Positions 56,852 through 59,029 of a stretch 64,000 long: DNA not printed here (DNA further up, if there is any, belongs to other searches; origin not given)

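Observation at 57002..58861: TPR-less GT41 (HMW1C/NGT-like) enzyme in an alphaproteobacterial context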

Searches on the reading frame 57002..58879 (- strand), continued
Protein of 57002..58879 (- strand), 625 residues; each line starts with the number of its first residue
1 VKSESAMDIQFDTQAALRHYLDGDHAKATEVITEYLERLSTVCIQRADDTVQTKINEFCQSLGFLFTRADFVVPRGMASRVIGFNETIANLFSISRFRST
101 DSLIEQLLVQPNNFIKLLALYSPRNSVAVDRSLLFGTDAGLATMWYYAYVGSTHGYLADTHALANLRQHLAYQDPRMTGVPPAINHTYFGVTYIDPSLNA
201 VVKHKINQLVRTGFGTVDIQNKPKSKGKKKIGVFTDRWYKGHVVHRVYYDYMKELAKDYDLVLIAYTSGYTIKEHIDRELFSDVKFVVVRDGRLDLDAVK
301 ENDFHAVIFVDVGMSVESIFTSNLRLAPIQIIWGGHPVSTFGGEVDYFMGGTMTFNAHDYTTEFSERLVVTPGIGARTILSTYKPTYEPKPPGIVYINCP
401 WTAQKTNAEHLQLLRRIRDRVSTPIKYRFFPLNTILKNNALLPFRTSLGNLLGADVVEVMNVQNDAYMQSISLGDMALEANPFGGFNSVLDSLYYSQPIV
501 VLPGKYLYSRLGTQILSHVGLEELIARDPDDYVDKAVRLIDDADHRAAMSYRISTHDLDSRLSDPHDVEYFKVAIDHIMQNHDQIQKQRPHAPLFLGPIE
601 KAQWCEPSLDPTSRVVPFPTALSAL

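Call 14: find_related_loci(query=A2, collection=genome_contigs, flank=10000)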
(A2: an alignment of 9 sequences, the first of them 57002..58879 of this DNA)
Query A2 (625 aa) in genome_contigs; peptide patterns used: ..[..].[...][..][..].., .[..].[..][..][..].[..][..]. (x = any residue, [..] = any of these).
193 stretches matched a pattern; 128 encode a relative of the query (tblastn E <= 1e-3); the best 80 are kept; 80 distinct loci.
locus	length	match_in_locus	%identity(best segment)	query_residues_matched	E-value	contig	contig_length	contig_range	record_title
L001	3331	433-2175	38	9-594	5e-135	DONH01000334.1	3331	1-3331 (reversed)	MAG TPA_asm: Planctomycetaceae bacterium isolate UBA12365 contig_85247, whole genome shotgun sequence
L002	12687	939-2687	37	9-596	3e-130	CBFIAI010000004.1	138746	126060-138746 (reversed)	MAG: Coraliomargaritaceae bacterium isolate Co_bin_627_permissive genome assembly, contig: Co_bin_627_permissive_c4, who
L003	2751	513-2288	37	11-605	2e-136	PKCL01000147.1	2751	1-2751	MAG: Planctomycetaceae bacterium isolate Plancto9 c_000000044024, whole genome shotgun sequence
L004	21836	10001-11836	37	9-622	6e-129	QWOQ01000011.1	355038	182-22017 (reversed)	MAG: Planctomycetota bacterium isolate RH-20APR16-plancto3 RH-20APR16-C9, whole genome shotgun sequence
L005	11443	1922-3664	37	9-594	7e-128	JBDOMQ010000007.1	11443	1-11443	MAG: Pirellulales bacterium isolate FK190211_WC_130_metabat2_scaf2bin.010 NODE_1066_length_11443_cov_2.292329, whole gen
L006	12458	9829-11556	38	20-596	2e-127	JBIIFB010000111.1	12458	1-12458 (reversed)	MAG: Pirellulales bacterium isolate ME2001-04-10pf_3300042886_group1_bin5 Rohwer_bin1730_scaffold_1689_c1, whole genome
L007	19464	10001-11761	37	9-596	2e-127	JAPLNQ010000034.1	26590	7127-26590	MAG: Planctomycetia bacterium isolate LacPavin_0419_WC53_MAG_65_8 LacPavin_0419_WC53_scaffold_199300, whole genome shotg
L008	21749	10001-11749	38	9-596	5e-127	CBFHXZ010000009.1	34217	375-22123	MAG: Coraliomargaritaceae bacterium isolate Co_bin_334_indper genome assembly, contig: Co_bin_334_indper_c9, whole genom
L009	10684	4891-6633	38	9-594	3e-127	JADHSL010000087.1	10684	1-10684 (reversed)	MAG: Pirellulales bacterium isolate BS30m-G48 BS307-30m-C4745, whole genome shotgun sequence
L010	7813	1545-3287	37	9-594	1e-126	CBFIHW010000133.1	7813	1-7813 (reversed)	MAG: uncultured Pirellulales bacterium isolate Co_bin_764_indper genome assembly, contig: Co_bin_764_indper_c137, whole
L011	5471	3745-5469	39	10-588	2e-127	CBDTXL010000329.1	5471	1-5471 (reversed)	MAG TPA_asm: uncultured bacterium isolate ERR2431955_maxbin2_4 genome assembly, contig: ERZ23878311.13876, whole genome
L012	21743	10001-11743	38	9-594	2e-126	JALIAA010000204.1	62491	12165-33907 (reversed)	MAG: Pirellulales bacterium isolate MAG-32 FT_SA74717_FT_3_length_62491_cov_17, whole genome shotgun sequence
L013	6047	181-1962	36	11-609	8e-127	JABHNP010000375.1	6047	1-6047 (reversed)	MAG: Planctomycetaceae bacterium isolate SI037S4_bin10 k141_1019580, whole genome shotgun sequence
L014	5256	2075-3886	37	9-617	1e-126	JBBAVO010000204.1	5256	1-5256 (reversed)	MAG: Pirellulales bacterium isolate EUL_325 ctg204-EUL_325, whole genome shotgun sequence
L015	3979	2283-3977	38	9-578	4e-128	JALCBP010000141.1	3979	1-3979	MAG: Pirellulales bacterium isolate H2_metabat_bins_sspec.tsv.001 NODE_850_length_3979_cov_29.946738, whole genome shotg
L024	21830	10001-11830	36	9-618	2e-123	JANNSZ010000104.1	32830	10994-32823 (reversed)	MAG: Planctomycetota bacterium isolate SOY_31_metabat_110 SOY_31_k141_3517338, whole genome shotgun sequence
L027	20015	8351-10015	38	48-606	2e-122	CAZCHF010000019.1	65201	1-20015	MAG TPA_asm: uncultured Candidatus Kuenenia sp. isolate binchicken_co319_190 genome assembly, contig: NODE_588_length_65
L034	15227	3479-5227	36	9-596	2e-117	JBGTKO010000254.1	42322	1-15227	MAG: Pirellulales bacterium isolate JTS-RE314 k141_10139673, whole genome shotgun sequence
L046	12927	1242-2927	37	25-587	4e-113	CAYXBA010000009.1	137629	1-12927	MAG TPA_asm: uncultured Nitrospiraceae bacterium isolate binchicken_co269_240 genome assembly, contig: NODE_127_length_1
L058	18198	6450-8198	37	9-596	5e-126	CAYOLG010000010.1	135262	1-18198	MAG TPA_asm: uncultured Opitutaceae bacterium isolate SRP134809_co1_176 genome assembly, contig: NODE_126_length_135262_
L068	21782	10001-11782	34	9-594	5e-105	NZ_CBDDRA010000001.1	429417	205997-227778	Tumidithrix helvetica PCC 7403 NODE_0001, whole genome shotgun sequence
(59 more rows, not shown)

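Call 16: find_encoding_contigs(protein=P0001, flank=10000, max_places=4)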
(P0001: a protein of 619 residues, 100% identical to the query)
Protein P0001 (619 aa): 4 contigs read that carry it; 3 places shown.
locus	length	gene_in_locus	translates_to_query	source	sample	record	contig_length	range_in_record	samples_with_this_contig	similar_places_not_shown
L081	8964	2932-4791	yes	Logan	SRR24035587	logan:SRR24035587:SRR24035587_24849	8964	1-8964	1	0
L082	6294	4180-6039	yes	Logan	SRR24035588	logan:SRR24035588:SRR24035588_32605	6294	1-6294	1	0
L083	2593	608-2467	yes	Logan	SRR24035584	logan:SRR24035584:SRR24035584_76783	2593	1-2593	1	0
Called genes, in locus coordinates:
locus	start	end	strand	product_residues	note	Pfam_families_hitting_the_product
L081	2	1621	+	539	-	?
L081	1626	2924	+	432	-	PF25994:HH_AprE, PF26002:Beta-barrel_AprE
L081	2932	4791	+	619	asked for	PF13844:Glyco_transf_41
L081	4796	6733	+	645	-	PF13432:TPR_16 (weak), PF14559:TPR_19 (weak), PF00515:TPR_1 (weak), PF07719:TPR_2 (weak), PF13181:TPR_8 (weak), PF13432:TPR_16 (weak), PF13414:TPR_11 (weak), PF23914:TPR_CcmH_CycH (weak), +6 more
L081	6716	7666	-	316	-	PF01370:Epimerase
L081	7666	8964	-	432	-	?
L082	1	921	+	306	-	?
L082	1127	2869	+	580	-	PF00664:ABC_membrane, PF00005:ABC_tran, PF13304:AAA_21 (faint)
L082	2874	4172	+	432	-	PF25994:HH_AprE, PF26002:Beta-barrel_AprE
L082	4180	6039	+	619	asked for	PF13844:Glyco_transf_41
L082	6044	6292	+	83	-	?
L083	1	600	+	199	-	?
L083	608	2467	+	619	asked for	PF13844:Glyco_transf_41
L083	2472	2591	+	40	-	?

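Call 17: find_encoding_contigs(protein=P0005, flank=10000, max_places=3)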
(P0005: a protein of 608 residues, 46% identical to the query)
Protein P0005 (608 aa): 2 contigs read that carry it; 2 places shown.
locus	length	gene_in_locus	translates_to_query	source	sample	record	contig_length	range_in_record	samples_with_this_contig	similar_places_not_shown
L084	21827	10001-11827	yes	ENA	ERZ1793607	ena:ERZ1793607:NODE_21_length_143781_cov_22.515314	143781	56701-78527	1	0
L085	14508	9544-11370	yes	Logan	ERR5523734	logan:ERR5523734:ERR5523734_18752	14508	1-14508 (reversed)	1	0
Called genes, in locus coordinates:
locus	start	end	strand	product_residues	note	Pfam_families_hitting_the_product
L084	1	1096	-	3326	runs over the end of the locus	-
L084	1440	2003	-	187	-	PF00908:dTDP_sugar_isom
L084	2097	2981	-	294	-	-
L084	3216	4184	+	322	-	PF01073:3Beta_HSD (weak), PF01370:Epimerase, PF04321:RmlD_sub_bind (weak), PF07993:NAD_binding_4 (faint), PF16363:GDP_Man_Dehyd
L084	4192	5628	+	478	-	-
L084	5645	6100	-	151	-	PF07309:FlaF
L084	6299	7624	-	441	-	PF01041:DegT_DnrJ_EryC1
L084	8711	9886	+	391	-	PF10134:RPA, PF01051:Rep3_N (weak)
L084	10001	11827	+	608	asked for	-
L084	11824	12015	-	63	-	-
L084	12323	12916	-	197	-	PF13580:SIS_2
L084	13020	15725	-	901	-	-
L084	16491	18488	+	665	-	PF13727:CoA_binding_3 (faint), PF00106:adh_short (faint), PF01370:Epimerase, PF02719:Polysacc_synt_2, PF04321:RmlD_sub_bind, PF16363:GDP_Man_Dehyd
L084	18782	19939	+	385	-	PF01471:PG_binding_1, PF03734:YkuD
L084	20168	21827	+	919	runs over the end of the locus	-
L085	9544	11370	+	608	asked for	-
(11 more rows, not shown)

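Call 34: predict_structure(alignment_id=A3)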
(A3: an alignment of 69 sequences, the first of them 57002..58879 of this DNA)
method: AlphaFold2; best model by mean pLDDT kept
length: 625 residues; sequences in the alignment: 69
mean_pLDDT: 91.5   pTM: 0.90
mean pLDDT of the five models: 91.5, 91.4, 91.1, 90.7, 90.2
residues with pLDDT >= 90: 505; 70-90: 78; 50-70: 23; < 50: 19
segments of 3 or more residues with pLDDT < 50: 1-5, 613-625
pLDDT, mean of each block of 10 residues (from residue 1): 60 98 98 96 94 97 98 97 98 98 98 96 98 97 97 91 97 95 93 93 96 89 97 94 91 97 82 84 93 89 97 92 97 81 93 82 91 88 90 96 94 98 98 93 97 98 93 97 87 97 90 94 98 99 98 96 89 96 93 82 56 44 35
secondary structure, 60 per line:
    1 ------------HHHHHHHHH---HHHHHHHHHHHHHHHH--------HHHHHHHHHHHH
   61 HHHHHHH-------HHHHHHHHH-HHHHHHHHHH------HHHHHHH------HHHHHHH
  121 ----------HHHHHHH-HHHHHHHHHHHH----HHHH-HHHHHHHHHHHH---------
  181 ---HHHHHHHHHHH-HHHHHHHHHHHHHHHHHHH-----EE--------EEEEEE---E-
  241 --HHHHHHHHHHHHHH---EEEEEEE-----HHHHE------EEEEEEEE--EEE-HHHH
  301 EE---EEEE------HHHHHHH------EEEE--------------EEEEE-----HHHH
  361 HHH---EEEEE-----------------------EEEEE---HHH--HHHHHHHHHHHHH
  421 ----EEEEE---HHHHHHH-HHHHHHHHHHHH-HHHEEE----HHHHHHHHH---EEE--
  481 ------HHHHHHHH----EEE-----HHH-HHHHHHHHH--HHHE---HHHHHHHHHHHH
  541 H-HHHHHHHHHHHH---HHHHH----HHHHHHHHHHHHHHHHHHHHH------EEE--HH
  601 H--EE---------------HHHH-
elements in order: H13-21 H25-40 H49-67 H75-83 H85-94 H101-107 H114-120 H131-137 H139-150 H155-158 H160-171 H184-194 H196-214 E230-235 H243-256 E260-266 H272-275 E283-290 E293-295 H297-300 E306-309 H316-322 E329-332 E347-351 H357-363 E367-371 E395-399 H408-420 E425-429 H433-439 H441-452 E457-459 H464-472 E476-478 H487-494 E499-501 H511-519 H529-541 H543-554 H558-562 H567-587 E594-596 H621-624

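Call 37: fold_search(model_id=the predicted structure, library=pdb)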
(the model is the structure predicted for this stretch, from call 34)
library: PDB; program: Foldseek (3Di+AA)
matches with E <= 10: 1218; with E <= 0.001: 224
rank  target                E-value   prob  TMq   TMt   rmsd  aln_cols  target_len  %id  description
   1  3q3e_B                3.1e-29  1.00  0.76  0.79   4.4       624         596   20  Crystal structure of the Actinobacillus pleuropneumoniae HMW1C glycosyltransferase (released 2011-08-24)
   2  8j30_A                3.1e-29  1.00  0.75  0.77   4.3       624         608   20  Crystal structure of ApNGT with Q469A and M218A mutations in complex with UDP-GLC (released 2023-08-16)
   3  8p0o_A                1.8e-28  1.00  0.76  0.77   4.4       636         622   20  Crystal structure of AaNGT complexed to UDP-Gal (released 2023-09-06)
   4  3q3h_B                3.5e-28  1.00  0.75  0.79   4.3       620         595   20  Crystal structure of the Actinobacillus pleuropneumoniae HMW1C glycosyltransferase in complex with UDP-GLC (released 2011-08-24)
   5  8j30_B                4.2e-28  1.00  0.76  0.79   4.2       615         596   19  Crystal structure of ApNGT with Q469A and M218A mutations in complex with UDP-GLC (released 2023-08-16)
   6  8p0q_A                4.2e-28  1.00  0.76  0.77   4.2       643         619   19  Crystal structure of AaNGT complexed to UDP and a peptide (released 2023-09-06)
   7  8p0o_B                4.4e-28  1.00  0.76  0.76   4.4       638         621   20  Crystal structure of AaNGT complexed to UDP-Gal (released 2023-09-06)
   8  8p0q_B                3.6e-27  1.00  0.77  0.78   4.1       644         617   20  Crystal structure of AaNGT complexed to UDP and a peptide (released 2023-09-06)
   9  3q3e_A                5.9e-27  1.00  0.76  0.76   4.8       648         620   19  Crystal structure of the Actinobacillus pleuropneumoniae HMW1C glycosyltransferase (released 2011-08-24)
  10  3q3i_B                2.2e-26  1.00  0.76  0.80   4.2       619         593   20  Crystal structure of the Actinobacillus pleuropneumoniae HMW1C glycosyltransferase in the presence of peptide N1131 (released 2011-08-24)
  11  8dth_B                6.3e-21  1.00  0.52  0.47  12.6       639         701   16  Cryo-EM structure of Arabidopsis SPY alternative conformation 2 (released 2023-03-08)
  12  8dtg_A                9.0e-21  1.00  0.52  0.41  12.4       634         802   17  Cryo-EM structure of Arabidopsis SPY alternative conformation 1 (released 2023-03-08)
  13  7y4i_B                1.5e-19  1.00  0.54  0.43  11.8       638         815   18  Crystal structure of SPINDLY in complex with GDP (released 2022-12-07)
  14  7y4i_A                1.5e-19  1.00  0.54  0.42  11.7       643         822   18  Crystal structure of SPINDLY in complex with GDP (released 2022-12-07)
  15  8dti_A                2.2e-19  1.00  0.48  0.48  12.5       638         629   17  Cryo-EM structure of Arabidopsis SPY in complex with GDP-fucose (released 2023-03-08)
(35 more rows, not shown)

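Call 41: find_related_loci(query=A5, collection=metagenome_contigs, flank=10000)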
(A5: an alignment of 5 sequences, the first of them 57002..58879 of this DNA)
Query A5 (625 aa) in metagenome_contigs; peptide patterns used: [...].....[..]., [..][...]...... (x = any residue, [..] = any of these).
159 stretches matched a pattern; 1 encode a relative of the query (tblastn E <= 1e-3); 1 distinct loci.
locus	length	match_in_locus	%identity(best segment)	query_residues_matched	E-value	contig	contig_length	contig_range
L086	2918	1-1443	34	108-596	1e-82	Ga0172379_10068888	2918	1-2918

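Call 42: find_encoding_contigs(protein=P0002, flank=10000, max_places=3)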
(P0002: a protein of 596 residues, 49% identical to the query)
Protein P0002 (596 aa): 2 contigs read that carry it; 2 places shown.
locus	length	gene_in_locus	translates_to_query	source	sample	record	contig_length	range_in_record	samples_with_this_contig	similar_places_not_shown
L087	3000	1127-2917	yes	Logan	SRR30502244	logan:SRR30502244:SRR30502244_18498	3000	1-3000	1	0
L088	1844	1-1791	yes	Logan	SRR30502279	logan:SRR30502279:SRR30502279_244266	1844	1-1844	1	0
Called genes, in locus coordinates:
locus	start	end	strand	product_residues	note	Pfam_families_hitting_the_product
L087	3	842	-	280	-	?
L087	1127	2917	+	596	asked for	PF13844:Glyco_transf_41 (weak)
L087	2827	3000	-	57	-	?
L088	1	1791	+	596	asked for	PF13844:Glyco_transf_41 (weak)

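Call 43: find_encoding_contigs(protein=P0004, flank=10000, max_places=3)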
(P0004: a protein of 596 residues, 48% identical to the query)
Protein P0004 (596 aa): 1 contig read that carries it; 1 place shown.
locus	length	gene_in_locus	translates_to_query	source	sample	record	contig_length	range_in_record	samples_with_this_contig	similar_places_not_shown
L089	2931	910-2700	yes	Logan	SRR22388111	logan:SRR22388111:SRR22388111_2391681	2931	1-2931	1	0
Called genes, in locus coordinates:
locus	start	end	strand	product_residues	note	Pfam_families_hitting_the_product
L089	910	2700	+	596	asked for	PF13844:Glyco_transf_41 (faint)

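Call 44: find_encoding_contigs(protein=P0003, flank=10000, max_places=3)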
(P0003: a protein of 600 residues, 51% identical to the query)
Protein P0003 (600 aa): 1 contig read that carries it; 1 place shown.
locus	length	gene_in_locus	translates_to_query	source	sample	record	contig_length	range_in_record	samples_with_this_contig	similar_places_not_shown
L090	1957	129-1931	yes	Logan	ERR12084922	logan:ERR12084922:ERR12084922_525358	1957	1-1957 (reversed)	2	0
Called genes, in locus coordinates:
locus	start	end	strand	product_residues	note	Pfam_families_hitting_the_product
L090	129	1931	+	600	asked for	PF13844:Glyco_transf_41 (faint)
